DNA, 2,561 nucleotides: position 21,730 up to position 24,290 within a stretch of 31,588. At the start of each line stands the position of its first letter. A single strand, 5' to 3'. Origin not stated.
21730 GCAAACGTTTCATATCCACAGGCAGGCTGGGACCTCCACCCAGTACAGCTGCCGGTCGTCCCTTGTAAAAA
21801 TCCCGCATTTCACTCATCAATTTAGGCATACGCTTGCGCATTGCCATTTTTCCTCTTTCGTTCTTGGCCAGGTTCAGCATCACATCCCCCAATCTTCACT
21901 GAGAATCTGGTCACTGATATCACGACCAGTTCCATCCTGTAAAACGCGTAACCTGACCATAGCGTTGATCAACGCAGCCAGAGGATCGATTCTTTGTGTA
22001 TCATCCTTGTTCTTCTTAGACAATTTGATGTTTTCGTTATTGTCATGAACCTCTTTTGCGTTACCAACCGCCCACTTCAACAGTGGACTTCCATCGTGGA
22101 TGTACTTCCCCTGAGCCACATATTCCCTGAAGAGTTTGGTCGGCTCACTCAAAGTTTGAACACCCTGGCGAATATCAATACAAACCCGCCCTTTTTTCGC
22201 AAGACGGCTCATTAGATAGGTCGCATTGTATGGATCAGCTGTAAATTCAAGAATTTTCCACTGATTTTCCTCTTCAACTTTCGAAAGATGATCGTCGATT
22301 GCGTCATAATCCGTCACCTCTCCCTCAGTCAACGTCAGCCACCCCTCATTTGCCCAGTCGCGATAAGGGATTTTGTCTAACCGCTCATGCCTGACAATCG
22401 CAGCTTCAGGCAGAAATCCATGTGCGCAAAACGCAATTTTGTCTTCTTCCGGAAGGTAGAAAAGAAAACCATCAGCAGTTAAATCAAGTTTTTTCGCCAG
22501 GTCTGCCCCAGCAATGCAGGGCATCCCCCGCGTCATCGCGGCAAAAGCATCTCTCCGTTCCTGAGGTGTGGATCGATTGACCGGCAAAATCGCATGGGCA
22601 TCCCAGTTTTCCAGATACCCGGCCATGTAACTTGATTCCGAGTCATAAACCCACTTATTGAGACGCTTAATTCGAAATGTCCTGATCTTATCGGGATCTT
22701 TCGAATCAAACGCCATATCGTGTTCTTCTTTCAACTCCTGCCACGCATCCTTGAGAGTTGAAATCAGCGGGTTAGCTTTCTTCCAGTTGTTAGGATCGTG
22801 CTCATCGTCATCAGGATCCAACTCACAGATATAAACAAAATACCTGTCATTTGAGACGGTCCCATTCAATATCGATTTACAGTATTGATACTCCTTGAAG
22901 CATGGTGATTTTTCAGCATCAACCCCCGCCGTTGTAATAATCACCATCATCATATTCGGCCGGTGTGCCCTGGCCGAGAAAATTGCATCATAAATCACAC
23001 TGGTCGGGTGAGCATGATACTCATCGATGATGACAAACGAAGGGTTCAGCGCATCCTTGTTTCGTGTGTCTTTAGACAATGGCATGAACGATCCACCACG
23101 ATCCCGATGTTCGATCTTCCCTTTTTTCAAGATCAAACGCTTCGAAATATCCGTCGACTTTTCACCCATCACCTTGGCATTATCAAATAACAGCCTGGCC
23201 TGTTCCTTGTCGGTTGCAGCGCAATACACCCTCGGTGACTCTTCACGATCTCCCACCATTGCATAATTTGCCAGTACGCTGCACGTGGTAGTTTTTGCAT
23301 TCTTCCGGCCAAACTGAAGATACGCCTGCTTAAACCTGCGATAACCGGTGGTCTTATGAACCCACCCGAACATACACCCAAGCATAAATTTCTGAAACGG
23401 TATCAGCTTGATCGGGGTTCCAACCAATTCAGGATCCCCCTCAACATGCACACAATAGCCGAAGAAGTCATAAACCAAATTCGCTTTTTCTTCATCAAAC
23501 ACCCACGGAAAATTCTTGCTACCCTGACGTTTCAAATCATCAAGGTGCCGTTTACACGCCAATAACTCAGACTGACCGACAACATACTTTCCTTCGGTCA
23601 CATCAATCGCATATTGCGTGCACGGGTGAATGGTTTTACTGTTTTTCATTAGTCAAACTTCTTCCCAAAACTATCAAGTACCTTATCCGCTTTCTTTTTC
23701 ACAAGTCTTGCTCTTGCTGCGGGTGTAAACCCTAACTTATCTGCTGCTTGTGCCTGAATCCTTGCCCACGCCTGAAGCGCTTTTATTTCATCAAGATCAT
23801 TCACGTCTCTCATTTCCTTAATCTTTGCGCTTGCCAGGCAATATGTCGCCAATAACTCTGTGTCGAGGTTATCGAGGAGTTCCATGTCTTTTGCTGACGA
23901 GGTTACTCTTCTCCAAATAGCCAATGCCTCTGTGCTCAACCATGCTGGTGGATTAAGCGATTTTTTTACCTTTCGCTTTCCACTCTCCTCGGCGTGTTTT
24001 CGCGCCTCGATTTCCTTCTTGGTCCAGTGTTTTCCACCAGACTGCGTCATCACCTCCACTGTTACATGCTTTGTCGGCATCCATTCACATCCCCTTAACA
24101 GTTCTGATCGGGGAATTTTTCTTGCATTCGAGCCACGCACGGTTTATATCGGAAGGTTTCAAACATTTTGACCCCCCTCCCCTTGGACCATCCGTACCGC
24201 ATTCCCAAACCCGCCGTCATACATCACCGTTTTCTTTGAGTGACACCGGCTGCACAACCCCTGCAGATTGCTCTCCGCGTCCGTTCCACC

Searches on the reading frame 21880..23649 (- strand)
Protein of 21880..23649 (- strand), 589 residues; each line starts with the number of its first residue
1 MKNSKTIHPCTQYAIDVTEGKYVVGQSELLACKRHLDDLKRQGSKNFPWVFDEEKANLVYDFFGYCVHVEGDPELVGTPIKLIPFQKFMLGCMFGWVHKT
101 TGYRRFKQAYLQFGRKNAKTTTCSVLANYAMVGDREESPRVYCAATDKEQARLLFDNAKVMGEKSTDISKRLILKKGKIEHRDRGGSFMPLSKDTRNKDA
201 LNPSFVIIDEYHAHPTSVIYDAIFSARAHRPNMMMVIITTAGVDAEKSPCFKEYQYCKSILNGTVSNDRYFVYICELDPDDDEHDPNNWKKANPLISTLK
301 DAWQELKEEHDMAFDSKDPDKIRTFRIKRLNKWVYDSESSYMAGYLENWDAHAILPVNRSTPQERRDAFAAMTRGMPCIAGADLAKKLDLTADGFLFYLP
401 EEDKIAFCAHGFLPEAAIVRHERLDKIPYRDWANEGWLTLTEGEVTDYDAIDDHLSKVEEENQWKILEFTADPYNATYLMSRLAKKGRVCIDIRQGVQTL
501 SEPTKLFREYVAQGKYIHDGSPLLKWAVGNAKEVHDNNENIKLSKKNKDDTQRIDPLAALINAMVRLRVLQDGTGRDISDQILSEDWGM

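Call 95: search_protein_families(library=phrogs, proteins=[window:21880-23649:-], max_evalue=0.0001)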
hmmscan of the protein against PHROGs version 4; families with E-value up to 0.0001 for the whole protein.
window:21880-23649:- (589 aa): 6 families
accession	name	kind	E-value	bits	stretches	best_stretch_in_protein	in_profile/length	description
phrog_9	-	head and packaging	4.6e-156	522.9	1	12-574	169-670/812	terminase large subunit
phrog_2699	-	head and packaging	2.8e-78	264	1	253-574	1-300/315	terminase large subunit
phrog_4914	-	head and packaging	3.7e-52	178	1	2-196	3-203/213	terminase large subunit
phrog_10517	-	head and packaging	5.4e-43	147.9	1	10-155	37-178/207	terminase large subunit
phrog_7331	-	head and packaging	1.5e-21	77.1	1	475-566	2-91/113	terminase large subunit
phrog_37124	-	unknown function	9.4e-11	42.7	1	383-508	2-139/143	-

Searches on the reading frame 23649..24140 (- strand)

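Call 95: search_protein_families(library=phrogs, proteins=[window:23649-24140:-], max_evalue=0.0001)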
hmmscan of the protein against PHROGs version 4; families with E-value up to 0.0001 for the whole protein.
window:23649-24140:- (163 aa): 1 family
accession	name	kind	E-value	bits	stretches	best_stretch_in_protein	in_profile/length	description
phrog_83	-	head and packaging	7.3e-21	75.8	1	36-155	57-190/246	terminase small subunit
